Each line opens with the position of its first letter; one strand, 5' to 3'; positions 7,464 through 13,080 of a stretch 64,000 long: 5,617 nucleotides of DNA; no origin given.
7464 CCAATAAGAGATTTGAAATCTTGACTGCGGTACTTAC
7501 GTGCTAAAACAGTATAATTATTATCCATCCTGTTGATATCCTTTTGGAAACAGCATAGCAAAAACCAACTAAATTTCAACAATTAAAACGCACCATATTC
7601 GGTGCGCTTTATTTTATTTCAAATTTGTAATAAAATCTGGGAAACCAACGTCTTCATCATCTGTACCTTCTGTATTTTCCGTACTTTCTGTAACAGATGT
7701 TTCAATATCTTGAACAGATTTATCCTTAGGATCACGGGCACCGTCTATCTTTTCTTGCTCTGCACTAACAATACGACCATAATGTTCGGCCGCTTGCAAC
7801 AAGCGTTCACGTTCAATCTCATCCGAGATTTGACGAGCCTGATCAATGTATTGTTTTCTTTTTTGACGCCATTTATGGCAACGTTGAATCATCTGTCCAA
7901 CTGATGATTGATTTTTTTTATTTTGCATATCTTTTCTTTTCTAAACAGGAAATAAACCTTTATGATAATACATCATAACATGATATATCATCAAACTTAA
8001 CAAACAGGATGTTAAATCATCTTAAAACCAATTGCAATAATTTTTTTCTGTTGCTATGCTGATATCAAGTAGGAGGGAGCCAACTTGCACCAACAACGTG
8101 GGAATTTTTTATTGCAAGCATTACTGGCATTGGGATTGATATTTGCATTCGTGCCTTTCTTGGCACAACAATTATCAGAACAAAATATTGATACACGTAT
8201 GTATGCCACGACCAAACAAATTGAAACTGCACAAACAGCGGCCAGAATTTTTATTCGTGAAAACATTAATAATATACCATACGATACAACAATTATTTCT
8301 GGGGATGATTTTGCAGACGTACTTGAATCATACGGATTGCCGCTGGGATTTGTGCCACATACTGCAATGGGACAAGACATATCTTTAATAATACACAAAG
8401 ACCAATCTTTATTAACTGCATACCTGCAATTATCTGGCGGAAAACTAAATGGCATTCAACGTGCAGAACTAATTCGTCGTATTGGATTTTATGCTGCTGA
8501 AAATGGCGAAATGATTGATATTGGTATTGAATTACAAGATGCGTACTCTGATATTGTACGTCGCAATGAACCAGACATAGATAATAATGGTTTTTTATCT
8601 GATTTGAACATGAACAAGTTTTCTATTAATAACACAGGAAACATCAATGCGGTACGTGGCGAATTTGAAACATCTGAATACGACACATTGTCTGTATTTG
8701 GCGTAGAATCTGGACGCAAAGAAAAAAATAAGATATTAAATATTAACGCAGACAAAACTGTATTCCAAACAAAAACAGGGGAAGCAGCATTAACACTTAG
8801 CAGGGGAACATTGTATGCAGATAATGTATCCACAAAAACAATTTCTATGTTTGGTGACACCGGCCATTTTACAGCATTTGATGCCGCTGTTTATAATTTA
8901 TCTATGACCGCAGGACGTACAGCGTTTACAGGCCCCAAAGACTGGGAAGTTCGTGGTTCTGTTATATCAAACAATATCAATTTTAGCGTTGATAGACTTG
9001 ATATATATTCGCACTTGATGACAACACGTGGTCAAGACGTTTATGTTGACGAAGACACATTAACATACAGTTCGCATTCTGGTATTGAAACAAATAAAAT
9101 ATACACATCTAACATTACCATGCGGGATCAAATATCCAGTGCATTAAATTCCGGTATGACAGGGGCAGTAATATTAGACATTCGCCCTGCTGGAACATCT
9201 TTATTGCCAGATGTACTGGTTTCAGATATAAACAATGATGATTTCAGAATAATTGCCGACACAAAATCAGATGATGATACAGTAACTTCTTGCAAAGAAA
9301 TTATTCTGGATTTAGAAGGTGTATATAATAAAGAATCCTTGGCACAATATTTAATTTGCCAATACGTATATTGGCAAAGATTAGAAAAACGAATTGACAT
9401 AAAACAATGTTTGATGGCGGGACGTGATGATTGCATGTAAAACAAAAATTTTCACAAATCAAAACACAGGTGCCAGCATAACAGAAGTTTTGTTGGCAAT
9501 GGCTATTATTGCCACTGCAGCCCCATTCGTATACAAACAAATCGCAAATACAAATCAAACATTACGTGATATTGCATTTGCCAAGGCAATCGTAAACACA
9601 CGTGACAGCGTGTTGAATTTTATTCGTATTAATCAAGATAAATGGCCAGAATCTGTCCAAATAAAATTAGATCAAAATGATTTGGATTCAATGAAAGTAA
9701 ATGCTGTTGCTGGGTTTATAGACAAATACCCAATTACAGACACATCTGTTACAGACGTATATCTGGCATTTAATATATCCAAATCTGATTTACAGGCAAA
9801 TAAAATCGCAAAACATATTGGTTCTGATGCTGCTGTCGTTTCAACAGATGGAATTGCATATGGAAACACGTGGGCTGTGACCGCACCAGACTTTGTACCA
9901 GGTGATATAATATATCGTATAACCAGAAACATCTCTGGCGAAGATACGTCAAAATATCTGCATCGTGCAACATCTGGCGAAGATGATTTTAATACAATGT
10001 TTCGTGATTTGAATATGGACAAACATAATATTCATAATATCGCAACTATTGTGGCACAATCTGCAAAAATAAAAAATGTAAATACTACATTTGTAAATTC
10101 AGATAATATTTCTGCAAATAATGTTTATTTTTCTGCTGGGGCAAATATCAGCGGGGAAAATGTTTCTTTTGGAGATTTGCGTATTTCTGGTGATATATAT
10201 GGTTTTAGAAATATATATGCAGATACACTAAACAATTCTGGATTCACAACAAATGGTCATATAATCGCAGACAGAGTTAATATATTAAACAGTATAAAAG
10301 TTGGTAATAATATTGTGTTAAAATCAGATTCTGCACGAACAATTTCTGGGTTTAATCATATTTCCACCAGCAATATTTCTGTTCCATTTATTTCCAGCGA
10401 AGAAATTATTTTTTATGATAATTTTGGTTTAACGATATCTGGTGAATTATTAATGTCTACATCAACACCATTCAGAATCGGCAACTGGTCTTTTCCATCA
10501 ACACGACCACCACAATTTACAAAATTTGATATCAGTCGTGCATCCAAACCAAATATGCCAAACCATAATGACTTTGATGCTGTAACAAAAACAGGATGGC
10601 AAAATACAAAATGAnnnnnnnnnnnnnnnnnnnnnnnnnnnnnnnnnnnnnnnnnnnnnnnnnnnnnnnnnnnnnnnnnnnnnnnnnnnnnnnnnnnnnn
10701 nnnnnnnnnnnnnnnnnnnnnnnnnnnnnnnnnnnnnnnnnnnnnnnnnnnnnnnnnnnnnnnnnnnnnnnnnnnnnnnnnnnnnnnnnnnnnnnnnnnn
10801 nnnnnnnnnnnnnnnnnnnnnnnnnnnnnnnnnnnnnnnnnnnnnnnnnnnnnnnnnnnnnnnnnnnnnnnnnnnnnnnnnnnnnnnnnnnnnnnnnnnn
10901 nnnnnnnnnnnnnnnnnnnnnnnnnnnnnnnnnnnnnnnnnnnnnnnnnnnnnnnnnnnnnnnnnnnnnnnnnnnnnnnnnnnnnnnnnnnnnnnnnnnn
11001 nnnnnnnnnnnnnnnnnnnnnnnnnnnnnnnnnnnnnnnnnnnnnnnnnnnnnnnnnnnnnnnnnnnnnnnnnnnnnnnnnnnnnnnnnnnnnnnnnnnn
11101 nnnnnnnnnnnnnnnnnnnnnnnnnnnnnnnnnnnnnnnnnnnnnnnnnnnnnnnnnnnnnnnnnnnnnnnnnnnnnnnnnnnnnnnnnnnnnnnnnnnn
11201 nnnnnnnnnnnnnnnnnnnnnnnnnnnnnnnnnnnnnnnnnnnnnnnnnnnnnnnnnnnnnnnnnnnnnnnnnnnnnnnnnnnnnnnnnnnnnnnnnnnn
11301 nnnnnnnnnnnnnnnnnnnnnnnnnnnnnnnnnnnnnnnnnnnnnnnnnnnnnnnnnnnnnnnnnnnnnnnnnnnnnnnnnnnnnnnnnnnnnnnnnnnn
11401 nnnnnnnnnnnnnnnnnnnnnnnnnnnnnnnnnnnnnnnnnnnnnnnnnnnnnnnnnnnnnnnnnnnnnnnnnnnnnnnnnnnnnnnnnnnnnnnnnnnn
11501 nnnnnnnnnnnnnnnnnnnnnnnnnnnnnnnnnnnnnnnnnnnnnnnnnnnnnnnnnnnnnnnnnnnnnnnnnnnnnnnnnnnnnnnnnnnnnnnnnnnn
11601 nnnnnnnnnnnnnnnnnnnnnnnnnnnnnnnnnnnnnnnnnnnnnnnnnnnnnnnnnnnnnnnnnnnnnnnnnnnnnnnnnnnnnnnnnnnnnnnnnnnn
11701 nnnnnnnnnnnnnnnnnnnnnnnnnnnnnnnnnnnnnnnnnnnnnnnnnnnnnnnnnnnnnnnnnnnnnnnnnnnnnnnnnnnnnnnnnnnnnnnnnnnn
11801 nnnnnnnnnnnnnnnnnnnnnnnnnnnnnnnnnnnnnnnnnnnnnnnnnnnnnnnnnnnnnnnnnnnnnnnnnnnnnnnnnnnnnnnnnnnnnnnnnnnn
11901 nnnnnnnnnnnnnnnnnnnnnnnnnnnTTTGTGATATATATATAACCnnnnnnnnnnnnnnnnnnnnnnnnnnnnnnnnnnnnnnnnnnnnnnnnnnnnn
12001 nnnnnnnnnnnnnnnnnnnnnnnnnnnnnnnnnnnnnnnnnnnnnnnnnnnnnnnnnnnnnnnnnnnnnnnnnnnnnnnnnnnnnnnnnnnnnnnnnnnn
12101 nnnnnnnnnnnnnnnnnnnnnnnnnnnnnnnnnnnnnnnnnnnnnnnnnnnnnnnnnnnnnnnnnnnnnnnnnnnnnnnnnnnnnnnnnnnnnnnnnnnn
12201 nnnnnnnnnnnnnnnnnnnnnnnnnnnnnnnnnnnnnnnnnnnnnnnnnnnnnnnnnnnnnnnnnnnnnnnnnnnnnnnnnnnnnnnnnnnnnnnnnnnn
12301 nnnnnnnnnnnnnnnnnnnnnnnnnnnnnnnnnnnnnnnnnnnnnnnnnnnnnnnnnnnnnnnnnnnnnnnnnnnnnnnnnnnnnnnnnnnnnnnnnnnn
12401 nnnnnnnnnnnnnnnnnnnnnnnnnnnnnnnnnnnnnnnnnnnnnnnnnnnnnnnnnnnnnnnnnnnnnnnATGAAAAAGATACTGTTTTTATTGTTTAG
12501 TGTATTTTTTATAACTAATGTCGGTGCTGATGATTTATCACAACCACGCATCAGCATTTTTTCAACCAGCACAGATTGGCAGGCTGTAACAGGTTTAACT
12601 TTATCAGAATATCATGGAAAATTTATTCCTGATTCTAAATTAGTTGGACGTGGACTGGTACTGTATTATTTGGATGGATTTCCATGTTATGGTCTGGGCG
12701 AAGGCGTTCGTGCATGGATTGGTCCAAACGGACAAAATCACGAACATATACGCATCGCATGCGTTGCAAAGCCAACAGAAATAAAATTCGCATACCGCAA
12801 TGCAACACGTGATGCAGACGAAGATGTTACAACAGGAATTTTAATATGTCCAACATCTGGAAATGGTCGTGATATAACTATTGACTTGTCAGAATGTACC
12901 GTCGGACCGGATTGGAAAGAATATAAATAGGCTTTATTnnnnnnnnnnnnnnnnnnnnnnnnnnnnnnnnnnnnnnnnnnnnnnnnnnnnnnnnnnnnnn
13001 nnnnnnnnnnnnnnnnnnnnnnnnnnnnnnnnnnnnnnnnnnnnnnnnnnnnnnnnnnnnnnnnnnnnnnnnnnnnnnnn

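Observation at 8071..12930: Operon of three paralogous giant pilin-like proteins plus a zinc-ribbon/DUF3426-like protein and a secreted protein, with no assembly machinery nearby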

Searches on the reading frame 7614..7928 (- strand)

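Call 15: search_protein_families(library=pfam, proteins=[window:7614-7928:-], max_evalue=0.001)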
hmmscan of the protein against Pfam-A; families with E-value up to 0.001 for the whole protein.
window:7614-7928:- (104 aa): 1 family
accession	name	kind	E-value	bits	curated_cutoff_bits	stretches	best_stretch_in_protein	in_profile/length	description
PF13763.11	DUF4167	-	0.00059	20.5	25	1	29-59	47-77/78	Domain of unknown function (DUF4167)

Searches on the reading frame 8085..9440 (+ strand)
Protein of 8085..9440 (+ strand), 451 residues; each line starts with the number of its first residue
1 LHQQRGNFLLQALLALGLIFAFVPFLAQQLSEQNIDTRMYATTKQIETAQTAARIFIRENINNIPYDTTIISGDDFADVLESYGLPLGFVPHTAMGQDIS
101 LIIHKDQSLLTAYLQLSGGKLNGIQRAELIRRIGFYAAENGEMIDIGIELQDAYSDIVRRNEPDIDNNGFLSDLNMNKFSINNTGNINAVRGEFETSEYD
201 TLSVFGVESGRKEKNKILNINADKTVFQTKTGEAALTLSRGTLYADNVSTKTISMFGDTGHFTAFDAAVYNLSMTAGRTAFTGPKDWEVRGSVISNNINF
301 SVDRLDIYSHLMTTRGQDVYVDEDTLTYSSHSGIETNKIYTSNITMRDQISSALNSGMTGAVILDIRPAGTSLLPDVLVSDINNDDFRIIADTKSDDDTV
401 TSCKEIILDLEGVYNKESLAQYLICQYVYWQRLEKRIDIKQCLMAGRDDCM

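Call 3: search_protein_families(library=pfam, proteins=[window:8085-9440:+], max_evalue=1)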
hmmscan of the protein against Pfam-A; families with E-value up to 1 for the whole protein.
window:8085-9440:+ (451 aa): 1 family
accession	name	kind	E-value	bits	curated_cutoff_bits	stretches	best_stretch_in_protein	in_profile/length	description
PF10209.14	DUF2340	-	0.0078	17.1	25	1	191-256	47-104/120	Uncharacterized conserved protein (DUF2340)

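Call 4: search_protein_families(library=ncbifam, proteins=[window:8085-9440:+], max_evalue=1)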
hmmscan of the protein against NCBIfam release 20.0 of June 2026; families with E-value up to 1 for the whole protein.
window:8085-9440:+ (451 aa): 2 families
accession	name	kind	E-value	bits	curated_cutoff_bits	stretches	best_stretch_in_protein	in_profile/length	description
NF041014.1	pilin_ComGG_2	equivalog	0.04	14.6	40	1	4-59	3-55/101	competence type IV pilus minor pilin ComGG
NF041620.1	MXAN_5187_fam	hypoth_equivalog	0.042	13.6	200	1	7-39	3-35/601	MXAN_5187 family protein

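Call 100: search_solved_structures(query=window:8085-9437:+, max_evalue=1)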
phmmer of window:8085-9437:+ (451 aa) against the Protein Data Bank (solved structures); distinct sequences matched with E-value up to 1: 2.
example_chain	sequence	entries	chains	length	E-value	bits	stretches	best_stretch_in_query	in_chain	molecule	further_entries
3inv_A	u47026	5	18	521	0.83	11.6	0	198-266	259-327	Bifunctional dihydrofolate reductase-thymidylate synthase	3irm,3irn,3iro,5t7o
2h2q_A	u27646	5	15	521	0.83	11.6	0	198-266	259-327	Bifunctional dihydrofolate reductase-thymidylate synthase | Bifunctional dihydrofolate reductase-thymidylate synthase (DHFR-TS) | DHFR-TS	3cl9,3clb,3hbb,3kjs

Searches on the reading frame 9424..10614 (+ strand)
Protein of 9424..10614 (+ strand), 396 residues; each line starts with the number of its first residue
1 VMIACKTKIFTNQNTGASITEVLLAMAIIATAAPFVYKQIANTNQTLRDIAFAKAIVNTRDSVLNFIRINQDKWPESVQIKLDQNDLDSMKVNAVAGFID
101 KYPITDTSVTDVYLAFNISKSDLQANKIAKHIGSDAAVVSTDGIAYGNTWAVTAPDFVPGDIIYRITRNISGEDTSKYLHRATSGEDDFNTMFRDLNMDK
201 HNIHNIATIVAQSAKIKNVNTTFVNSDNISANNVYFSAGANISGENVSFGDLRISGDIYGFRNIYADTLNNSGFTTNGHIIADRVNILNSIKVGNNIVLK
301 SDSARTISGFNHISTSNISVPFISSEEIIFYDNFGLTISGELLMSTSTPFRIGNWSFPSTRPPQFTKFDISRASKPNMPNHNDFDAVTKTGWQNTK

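Call 3: search_protein_families(library=pfam, proteins=[window:9424-10614:+], max_evalue=1)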
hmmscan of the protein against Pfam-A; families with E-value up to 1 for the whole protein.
window:9424-10614:+ (396 aa): 1 family
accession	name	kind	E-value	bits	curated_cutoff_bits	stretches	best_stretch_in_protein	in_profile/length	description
PF04917.17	Shufflon_N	-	0.032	14.1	27.5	1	169-299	153-294/324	Bacterial shufflon protein, N-terminal constant region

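Call 4: search_protein_families(library=ncbifam, proteins=[window:9424-10614:+], max_evalue=1)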
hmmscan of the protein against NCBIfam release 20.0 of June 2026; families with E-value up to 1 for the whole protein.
window:9424-10614:+ (396 aa): 1 family
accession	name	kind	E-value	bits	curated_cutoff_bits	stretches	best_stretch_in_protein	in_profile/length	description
TIGR01707.1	gspI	equivalog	0.0035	17.8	44.35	1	18-60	3-48/101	type II secretion system minor pseudopilin GspI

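Call 101: search_solved_structures(query=window:9424-10611:+, max_evalue=1)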
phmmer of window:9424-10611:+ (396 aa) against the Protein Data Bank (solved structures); distinct sequences matched with E-value up to 1: 0.

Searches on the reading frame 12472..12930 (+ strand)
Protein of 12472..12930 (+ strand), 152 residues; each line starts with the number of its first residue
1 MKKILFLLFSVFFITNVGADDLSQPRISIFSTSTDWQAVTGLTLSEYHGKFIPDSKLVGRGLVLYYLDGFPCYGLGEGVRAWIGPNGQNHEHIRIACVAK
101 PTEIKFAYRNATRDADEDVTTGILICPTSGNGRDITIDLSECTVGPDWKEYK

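Call 3: search_protein_families(library=pfam, proteins=[window:12472-12930:+], max_evalue=1)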
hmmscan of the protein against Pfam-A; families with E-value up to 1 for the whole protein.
window:12472-12930:+ (152 aa): 0 families

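Call 4: search_protein_families(library=ncbifam, proteins=[window:12472-12930:+], max_evalue=1)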
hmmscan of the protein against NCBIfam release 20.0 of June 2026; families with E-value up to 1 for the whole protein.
window:12472-12930:+ (152 aa): 0 families

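Call 99: search_solved_structures(query=window:12472-12927:+, max_evalue=1)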
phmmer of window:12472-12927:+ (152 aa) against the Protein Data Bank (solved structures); distinct sequences matched with E-value up to 1: 3.
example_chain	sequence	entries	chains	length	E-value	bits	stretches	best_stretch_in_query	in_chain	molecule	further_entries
9ejg_D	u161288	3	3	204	0.61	13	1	28-91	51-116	G9 T cell receptor alpha chain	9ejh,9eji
9b3g_A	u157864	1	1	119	0.8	12.6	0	116-146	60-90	Neurogenic locus notch homolog protein 1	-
9t5u_D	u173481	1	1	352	0.9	12.5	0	75-95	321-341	PsbD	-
